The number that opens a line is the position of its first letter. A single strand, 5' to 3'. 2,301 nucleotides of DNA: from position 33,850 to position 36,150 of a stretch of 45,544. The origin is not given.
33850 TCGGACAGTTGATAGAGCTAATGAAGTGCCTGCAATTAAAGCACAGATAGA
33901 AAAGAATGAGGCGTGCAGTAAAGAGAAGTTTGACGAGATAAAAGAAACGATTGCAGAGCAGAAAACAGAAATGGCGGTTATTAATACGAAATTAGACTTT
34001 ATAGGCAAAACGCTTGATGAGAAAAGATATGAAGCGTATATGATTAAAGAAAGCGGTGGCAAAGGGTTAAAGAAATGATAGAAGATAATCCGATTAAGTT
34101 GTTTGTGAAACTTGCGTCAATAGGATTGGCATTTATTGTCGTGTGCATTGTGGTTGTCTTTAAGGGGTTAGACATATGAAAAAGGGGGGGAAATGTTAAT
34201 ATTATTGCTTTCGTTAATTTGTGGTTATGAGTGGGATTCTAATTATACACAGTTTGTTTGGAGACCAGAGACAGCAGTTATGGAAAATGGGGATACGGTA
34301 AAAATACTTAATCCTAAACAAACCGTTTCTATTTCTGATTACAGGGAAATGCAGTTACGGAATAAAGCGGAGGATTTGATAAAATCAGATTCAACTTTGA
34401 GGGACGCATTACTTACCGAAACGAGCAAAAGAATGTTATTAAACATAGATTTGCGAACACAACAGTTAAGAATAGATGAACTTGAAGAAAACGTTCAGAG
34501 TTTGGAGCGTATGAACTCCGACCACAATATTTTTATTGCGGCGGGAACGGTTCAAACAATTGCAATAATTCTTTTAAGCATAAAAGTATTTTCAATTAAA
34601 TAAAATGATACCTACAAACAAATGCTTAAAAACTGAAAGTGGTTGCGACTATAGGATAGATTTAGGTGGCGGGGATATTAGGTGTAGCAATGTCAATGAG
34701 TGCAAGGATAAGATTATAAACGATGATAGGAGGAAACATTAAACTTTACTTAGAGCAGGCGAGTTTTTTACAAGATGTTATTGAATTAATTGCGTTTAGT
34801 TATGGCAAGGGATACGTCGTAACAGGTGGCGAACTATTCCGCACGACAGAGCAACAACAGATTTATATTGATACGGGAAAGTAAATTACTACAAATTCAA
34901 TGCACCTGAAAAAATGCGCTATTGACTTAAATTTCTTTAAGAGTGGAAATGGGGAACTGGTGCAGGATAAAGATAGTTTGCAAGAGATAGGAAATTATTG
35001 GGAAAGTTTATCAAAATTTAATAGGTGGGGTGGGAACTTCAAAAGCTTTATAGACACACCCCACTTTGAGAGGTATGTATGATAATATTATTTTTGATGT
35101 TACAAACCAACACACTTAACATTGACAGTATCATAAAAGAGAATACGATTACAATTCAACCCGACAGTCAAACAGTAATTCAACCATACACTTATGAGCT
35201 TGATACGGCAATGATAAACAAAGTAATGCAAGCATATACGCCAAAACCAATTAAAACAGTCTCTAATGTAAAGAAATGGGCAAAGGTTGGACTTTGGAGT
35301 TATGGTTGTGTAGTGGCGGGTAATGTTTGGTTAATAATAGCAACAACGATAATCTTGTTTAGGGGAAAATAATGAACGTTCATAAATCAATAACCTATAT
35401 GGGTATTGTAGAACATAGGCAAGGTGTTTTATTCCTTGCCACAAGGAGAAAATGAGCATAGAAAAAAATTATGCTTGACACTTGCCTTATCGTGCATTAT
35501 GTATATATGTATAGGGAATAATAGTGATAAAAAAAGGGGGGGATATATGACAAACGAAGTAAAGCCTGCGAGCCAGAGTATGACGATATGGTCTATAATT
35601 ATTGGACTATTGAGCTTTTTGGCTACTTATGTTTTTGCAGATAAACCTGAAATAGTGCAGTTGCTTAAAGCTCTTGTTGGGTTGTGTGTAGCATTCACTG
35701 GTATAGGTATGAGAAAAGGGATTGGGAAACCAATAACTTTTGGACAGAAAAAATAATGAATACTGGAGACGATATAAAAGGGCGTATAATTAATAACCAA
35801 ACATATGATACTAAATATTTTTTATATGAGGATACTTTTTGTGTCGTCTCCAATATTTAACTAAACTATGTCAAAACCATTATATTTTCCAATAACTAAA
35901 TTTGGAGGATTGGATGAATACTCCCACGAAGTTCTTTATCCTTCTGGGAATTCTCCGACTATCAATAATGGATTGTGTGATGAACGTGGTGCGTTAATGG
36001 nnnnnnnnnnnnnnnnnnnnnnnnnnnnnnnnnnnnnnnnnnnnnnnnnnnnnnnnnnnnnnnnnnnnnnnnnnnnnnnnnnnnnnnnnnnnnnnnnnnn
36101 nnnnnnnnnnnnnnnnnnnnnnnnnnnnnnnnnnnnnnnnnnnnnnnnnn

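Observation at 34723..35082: Endolysin-like M15 zinc peptidase split by an in-frame TAA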

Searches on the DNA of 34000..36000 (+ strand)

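Call 10: search_dna_similar(query=window:34000-36000:+, collection=phages, mode=distant, max_rows=20)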
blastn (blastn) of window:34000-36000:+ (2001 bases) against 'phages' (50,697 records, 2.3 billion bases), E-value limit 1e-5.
No match.

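Call 43: search_rna_families(source=window, start=34300, end=35500, threshold=evalue, max_evalue=5)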
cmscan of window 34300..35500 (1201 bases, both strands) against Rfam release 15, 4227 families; matches with E-value up to 5: 3.
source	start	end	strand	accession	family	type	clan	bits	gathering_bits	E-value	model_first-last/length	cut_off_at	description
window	35415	35489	-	RF00296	snoR16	Gene; snRNA; snoRNA; CD-box;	-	20.5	45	2.5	1-86/86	no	Small nucleolar RNA R16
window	35076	35114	+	RF00316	snoR43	Gene; snRNA; snoRNA; CD-box;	-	19.3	50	2.6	1-73/73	no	Small nucleolar RNA R43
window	35049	35165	-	RF01859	Phe_leader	Cis-reg; leader;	-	18.6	55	3.7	1-125/125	no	Phenylalanine leader peptide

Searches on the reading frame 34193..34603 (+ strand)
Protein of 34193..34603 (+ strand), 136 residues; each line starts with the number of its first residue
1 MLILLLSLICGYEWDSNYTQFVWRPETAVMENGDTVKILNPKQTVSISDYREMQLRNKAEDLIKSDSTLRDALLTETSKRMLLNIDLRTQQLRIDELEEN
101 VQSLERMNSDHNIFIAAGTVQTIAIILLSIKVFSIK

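Call 23: search_protein_families(library=pfam, proteins=[window:34193-34603:+], max_evalue=0.01)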
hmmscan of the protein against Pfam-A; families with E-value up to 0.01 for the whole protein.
window:34193-34603:+ (136 aa): 1 family
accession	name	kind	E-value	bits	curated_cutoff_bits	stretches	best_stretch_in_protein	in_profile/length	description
PF11802.13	CENP-K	-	0.0092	16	27.2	0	46-110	72-136/263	Centromere-associated protein K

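Call 24: search_protein_families(library=phrogs, proteins=[window:34193-34603:+], max_evalue=0.001)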
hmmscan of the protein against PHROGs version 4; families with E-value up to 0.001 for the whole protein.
window:34193-34603:+ (136 aa): 0 families

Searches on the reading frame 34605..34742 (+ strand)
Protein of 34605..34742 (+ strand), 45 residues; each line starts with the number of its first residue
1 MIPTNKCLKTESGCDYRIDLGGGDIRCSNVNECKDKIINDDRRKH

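Call 30: find_encoding_contigs(protein=window:34605-34742:+, flank=10000, max_places=10)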
Protein window:34605-34742:+ (45 aa): 2 contigs read that carry it; 1 place shown.
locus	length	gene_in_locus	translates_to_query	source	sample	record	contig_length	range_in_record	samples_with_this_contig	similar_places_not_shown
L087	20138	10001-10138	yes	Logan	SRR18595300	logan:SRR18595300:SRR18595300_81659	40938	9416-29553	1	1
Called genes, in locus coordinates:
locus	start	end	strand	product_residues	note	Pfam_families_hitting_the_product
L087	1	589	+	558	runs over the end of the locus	PF23899:SU10_portal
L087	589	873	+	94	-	-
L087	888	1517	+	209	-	-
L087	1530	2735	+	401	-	PF17236:SU10_MCP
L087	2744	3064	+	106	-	-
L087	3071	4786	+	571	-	-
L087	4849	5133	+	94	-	-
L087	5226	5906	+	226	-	-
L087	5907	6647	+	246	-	PF24175:SU10_adaptor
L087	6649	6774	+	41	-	-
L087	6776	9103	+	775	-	-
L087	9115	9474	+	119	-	-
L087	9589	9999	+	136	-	-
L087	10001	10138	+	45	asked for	-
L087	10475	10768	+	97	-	-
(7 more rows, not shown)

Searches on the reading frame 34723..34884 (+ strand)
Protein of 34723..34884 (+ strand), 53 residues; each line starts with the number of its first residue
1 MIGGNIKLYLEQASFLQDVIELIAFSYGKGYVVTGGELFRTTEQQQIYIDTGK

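Call 7: search_protein_families(library=pfam, proteins=[window:34723-34881:+], max_evalue=1)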
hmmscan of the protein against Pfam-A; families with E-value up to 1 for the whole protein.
seq(53 aa): 0 families

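Call 8: search_protein_families(library=phrogs, proteins=[window:34723-34881:+], max_evalue=1)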
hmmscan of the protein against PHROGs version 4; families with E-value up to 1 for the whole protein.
seq(53 aa): 1 family
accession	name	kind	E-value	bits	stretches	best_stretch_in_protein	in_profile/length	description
phrog_26438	-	unknown function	0.1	13.7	1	14-37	33-56/59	-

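Call 18: find_encoding_contigs(protein=window:34723-34884:+, flank=10000, max_places=10)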
Protein window:34723-34884:+ (53 aa): 3 contigs read that carry it; 2 places shown.
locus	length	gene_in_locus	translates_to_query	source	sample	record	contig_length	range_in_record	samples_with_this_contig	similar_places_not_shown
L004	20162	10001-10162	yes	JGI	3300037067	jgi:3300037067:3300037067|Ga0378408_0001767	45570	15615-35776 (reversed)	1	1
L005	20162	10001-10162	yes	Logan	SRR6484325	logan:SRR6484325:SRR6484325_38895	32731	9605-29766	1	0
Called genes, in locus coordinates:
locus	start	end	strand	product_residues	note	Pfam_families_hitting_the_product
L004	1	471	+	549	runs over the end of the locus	PF23899:SU10_portal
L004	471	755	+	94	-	-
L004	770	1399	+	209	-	-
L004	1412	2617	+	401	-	PF17236:SU10_MCP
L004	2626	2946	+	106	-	-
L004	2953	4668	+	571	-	-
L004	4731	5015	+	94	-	-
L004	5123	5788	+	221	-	-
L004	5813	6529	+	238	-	PF24175:SU10_adaptor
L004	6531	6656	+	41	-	-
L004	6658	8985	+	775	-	-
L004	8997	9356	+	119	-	-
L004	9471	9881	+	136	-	-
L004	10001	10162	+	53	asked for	-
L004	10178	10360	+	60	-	PF13539:Peptidase_M15_4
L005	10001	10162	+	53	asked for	-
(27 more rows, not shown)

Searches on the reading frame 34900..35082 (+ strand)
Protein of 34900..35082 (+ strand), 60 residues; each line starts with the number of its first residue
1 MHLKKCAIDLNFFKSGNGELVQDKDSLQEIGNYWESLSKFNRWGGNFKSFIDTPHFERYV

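Call 7: search_protein_families(library=pfam, proteins=[window:34900-35079:+], max_evalue=1)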
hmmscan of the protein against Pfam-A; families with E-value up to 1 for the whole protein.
seq(60 aa): 1 family
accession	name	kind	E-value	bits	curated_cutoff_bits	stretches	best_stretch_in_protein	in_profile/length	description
PF13539.11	Peptidase_M15_4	-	1.1e-08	36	25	1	1-57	8-69/70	D-alanyl-D-alanine carboxypeptidase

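Call 8: search_protein_families(library=phrogs, proteins=[window:34900-35079:+], max_evalue=1)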
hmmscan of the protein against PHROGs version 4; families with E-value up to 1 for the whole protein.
seq(60 aa): 7 families
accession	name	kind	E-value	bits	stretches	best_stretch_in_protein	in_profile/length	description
phrog_1768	-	lysis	9e-05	21.2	1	2-58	980-1038/1577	endolysin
phrog_465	-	lysis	0.00021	21.7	1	2-57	104-164/292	endolysin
phrog_6523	-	lysis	0.00068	20.5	1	42-59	113-130/255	endolysin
phrog_15351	-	lysis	0.0032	17.8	1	41-57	119-135/289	endolysin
phrog_5115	-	moron, auxiliary metabolic gene and host takeover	0.0035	17.6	1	41-58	104-121/283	ferredoxin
phrog_2649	-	lysis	0.0052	17.7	1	7-57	85-126/261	endolysin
phrog_25653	-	unknown function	0.37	12.2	0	16-39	12-35/82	-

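Call 60: find_encoding_contigs(protein=window:34900-35082:+, flank=10000, max_places=10)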
Protein window:34900-35082:+ (60 aa): 2 contigs read that carry it; 1 place shown.
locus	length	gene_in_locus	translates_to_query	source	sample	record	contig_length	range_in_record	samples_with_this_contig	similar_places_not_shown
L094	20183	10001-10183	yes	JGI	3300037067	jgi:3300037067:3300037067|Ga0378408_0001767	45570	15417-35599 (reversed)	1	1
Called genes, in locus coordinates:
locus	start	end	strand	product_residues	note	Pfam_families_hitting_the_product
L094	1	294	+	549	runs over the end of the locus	PF23899:SU10_portal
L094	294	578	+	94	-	-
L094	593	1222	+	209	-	-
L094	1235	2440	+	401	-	PF17236:SU10_MCP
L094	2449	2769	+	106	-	-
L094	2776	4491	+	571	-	-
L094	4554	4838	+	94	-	-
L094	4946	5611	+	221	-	-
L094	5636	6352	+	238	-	PF24175:SU10_adaptor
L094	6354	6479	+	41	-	-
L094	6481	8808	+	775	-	-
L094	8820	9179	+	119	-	-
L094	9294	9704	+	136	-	-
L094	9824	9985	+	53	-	-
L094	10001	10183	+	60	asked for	PF13539:Peptidase_M15_4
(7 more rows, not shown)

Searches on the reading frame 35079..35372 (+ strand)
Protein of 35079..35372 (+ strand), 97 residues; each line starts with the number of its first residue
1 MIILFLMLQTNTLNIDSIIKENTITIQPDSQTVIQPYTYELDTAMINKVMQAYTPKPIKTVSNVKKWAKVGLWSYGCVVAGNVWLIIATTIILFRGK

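Call 17: list_cluster_members(proteins=[window:34723-34881:+, window:34900-35079:+, window:35079-35372:+, window:34193-34603:+, window:34605-34742:+])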
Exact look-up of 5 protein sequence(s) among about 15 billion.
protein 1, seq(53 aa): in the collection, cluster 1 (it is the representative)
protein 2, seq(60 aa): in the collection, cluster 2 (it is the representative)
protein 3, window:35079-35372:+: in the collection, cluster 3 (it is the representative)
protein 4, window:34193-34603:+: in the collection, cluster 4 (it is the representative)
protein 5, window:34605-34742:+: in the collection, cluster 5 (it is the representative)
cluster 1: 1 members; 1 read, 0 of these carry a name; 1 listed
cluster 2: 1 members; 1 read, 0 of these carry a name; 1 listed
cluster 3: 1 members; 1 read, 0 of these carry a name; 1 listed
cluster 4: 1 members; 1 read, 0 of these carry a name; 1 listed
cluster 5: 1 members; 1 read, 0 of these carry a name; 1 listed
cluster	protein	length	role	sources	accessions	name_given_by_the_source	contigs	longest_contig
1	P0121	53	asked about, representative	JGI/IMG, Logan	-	-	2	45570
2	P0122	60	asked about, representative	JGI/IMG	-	-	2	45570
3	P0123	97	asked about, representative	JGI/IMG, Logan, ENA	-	-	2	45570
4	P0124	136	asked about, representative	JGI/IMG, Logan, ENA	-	-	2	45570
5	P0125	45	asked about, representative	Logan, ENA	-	-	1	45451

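Call 23: search_protein_families(library=pfam, proteins=[window:35079-35372:+], max_evalue=0.01)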
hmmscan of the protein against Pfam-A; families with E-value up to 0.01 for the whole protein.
window:35079-35372:+ (97 aa): 0 families

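Call 24: search_protein_families(library=phrogs, proteins=[window:35079-35372:+], max_evalue=0.001)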
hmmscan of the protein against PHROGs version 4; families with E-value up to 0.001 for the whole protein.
window:35079-35372:+ (97 aa): 0 families

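Call 31: find_encoding_contigs(protein=window:35079-35372:+, flank=10000, max_places=10)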
Protein window:35079-35372:+ (97 aa): 4 contigs read that carry it; 2 places shown.
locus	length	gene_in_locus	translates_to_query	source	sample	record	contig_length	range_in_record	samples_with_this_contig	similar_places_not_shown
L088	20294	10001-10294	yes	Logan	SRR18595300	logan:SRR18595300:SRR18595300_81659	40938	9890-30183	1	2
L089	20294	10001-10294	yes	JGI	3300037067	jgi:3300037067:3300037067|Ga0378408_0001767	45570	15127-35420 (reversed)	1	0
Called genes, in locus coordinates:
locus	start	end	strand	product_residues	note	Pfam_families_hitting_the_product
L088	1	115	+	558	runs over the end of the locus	PF23899:SU10_portal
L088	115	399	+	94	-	-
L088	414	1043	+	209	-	-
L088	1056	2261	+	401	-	PF17236:SU10_MCP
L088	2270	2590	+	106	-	-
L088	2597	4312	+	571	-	-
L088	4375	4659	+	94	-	-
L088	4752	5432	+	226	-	-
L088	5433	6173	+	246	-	PF24175:SU10_adaptor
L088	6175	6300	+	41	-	-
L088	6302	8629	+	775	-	-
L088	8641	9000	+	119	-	-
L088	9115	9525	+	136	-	-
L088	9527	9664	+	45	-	-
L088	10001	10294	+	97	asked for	-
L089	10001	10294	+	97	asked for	-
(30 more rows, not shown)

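Call 83: find_encoding_contigs(protein=window:35079-35372:+, flank=600, max_places=10)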
Protein window:35079-35372:+ (97 aa): 5 contigs read that carry it; 2 places shown.
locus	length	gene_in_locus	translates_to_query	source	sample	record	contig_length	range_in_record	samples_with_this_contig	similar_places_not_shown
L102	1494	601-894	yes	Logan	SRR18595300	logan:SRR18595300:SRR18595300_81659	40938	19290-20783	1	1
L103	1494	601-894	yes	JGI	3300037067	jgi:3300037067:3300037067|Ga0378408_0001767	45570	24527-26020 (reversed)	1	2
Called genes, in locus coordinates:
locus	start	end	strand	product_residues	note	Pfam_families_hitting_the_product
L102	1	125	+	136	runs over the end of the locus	-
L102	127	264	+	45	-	-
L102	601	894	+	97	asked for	-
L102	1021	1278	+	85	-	-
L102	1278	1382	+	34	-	-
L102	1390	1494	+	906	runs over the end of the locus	-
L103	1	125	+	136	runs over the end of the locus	-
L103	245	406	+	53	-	-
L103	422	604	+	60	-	PF13539:Peptidase_M15_4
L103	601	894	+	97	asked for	-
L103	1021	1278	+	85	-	-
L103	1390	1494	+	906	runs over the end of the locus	-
